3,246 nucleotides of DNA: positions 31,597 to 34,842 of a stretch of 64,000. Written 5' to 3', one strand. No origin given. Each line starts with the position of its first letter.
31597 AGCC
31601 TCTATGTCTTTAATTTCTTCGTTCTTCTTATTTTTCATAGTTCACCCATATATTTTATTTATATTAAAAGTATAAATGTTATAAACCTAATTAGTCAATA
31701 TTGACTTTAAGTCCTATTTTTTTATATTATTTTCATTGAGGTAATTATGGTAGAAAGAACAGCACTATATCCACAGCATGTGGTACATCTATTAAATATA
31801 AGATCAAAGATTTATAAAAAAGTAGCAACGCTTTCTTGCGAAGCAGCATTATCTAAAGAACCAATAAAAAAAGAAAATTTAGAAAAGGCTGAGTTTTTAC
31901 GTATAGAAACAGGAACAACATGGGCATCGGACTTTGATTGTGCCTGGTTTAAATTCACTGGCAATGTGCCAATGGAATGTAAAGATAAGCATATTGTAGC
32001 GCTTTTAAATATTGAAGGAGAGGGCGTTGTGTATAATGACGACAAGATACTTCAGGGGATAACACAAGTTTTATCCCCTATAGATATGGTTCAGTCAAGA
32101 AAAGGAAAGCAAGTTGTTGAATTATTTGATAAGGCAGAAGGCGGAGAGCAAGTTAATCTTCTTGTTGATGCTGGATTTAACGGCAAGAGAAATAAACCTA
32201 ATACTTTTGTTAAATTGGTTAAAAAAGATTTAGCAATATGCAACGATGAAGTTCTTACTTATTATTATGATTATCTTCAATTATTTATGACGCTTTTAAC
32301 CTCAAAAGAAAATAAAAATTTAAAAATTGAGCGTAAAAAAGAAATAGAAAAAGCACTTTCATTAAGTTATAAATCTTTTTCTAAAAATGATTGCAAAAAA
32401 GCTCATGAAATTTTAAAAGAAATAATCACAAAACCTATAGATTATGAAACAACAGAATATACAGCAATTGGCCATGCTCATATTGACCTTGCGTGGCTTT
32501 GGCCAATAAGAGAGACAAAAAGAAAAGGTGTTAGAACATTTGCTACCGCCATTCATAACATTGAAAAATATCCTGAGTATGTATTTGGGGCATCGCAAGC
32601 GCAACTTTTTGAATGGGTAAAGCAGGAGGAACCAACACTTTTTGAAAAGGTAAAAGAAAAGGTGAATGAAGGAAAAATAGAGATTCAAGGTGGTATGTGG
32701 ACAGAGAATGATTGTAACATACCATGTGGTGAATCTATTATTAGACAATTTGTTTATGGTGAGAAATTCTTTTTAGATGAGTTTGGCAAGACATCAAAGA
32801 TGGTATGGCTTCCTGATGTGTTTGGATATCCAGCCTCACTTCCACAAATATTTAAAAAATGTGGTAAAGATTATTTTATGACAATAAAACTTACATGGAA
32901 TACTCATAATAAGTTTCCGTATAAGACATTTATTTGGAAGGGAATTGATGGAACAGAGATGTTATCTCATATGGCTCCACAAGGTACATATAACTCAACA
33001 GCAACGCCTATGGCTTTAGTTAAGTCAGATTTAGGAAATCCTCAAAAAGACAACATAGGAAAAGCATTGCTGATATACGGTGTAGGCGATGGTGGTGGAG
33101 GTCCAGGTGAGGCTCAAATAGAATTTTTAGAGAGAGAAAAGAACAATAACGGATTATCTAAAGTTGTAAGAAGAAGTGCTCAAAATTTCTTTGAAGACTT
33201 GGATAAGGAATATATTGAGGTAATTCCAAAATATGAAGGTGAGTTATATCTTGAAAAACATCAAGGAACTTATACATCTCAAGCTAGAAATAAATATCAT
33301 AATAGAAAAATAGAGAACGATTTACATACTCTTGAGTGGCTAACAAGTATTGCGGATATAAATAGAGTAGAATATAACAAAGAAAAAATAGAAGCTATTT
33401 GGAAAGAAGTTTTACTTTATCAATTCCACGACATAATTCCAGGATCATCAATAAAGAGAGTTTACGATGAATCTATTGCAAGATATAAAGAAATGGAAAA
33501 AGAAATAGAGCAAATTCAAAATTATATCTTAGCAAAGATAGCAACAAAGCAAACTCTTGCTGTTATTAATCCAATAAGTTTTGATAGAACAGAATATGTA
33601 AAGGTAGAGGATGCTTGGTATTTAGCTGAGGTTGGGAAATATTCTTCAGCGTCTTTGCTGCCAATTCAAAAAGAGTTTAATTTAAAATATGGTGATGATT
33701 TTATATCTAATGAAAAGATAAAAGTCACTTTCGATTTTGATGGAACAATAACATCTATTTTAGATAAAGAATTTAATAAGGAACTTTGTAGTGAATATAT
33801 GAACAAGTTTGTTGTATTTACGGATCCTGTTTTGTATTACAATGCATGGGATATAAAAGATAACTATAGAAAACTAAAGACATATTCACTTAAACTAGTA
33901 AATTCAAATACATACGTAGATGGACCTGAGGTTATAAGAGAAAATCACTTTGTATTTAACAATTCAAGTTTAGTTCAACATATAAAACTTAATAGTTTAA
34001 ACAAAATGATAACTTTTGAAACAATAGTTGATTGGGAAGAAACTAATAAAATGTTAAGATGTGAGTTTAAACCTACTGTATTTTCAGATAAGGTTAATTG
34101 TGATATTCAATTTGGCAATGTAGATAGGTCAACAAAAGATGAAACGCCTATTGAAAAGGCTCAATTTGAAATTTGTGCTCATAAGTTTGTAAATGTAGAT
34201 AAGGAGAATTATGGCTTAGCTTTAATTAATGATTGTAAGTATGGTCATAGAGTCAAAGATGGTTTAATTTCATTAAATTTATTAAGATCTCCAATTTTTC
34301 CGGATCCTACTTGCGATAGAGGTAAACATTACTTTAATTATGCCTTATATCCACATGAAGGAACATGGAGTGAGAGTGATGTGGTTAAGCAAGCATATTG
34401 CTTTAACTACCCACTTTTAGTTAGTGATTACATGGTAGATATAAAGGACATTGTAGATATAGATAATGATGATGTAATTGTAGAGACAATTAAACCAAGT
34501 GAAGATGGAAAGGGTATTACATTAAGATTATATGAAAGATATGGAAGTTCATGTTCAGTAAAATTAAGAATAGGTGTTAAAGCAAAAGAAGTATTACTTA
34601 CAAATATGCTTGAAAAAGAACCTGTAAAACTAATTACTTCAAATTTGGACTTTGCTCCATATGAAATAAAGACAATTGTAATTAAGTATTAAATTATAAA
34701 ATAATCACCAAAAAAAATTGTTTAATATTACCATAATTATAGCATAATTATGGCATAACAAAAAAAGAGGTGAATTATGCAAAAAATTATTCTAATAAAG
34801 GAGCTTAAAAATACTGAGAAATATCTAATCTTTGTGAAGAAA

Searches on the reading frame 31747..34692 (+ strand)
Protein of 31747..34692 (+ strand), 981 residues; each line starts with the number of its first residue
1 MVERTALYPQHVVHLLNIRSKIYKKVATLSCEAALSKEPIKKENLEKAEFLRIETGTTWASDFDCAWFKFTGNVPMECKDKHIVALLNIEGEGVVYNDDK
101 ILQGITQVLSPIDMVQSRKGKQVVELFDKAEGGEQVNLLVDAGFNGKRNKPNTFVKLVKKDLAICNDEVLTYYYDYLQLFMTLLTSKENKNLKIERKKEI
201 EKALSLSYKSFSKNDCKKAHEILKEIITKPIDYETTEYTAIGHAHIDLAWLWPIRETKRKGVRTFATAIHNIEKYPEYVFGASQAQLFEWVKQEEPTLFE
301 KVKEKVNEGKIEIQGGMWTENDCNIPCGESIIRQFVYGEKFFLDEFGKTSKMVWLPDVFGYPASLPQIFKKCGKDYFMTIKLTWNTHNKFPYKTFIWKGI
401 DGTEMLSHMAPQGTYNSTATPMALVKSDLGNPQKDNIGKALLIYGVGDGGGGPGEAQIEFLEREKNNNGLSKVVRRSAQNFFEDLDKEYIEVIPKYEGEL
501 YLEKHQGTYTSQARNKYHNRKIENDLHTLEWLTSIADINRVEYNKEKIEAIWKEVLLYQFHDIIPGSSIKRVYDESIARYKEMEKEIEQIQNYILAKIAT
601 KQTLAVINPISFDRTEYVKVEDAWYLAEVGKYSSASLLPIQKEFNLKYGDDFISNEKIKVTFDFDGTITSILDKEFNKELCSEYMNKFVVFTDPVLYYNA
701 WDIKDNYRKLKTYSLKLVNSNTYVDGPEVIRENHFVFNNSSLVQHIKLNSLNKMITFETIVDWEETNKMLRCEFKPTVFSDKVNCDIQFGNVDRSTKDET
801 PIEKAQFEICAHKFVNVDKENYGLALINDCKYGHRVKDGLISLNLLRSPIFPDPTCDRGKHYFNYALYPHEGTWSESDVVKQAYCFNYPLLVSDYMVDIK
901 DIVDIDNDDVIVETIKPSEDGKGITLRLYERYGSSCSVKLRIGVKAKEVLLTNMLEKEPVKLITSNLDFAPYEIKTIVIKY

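Call 64: search_protein_families(library=pfam, proteins=[window:31747-34692:+], max_evalue=0.00001)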
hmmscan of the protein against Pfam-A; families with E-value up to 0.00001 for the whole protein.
window:31747-34692:+ (981 aa): 4 families
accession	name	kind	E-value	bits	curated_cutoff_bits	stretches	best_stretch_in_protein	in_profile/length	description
PF01074.27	Glyco_hydro_38N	-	1.8e-84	283.8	25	1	239-487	3-257/270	Glycosyl hydrolases family 38 N-terminal domain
PF07748.19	Glyco_hydro_38C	-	1.3e-48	166.4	25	1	653-854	1-205/206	Glycosyl hydrolases family 38 C-terminal domain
PF09261.16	Alpha-mann_mid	-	9.7e-29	99.8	31.1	1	503-597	1-95/96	Alpha mannosidase middle domain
PF17677.7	Glyco_hydro38C2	-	6.5e-13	49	22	1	910-977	2-72/72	Glycosyl hydrolases family 38 C-terminal beta sandwich domain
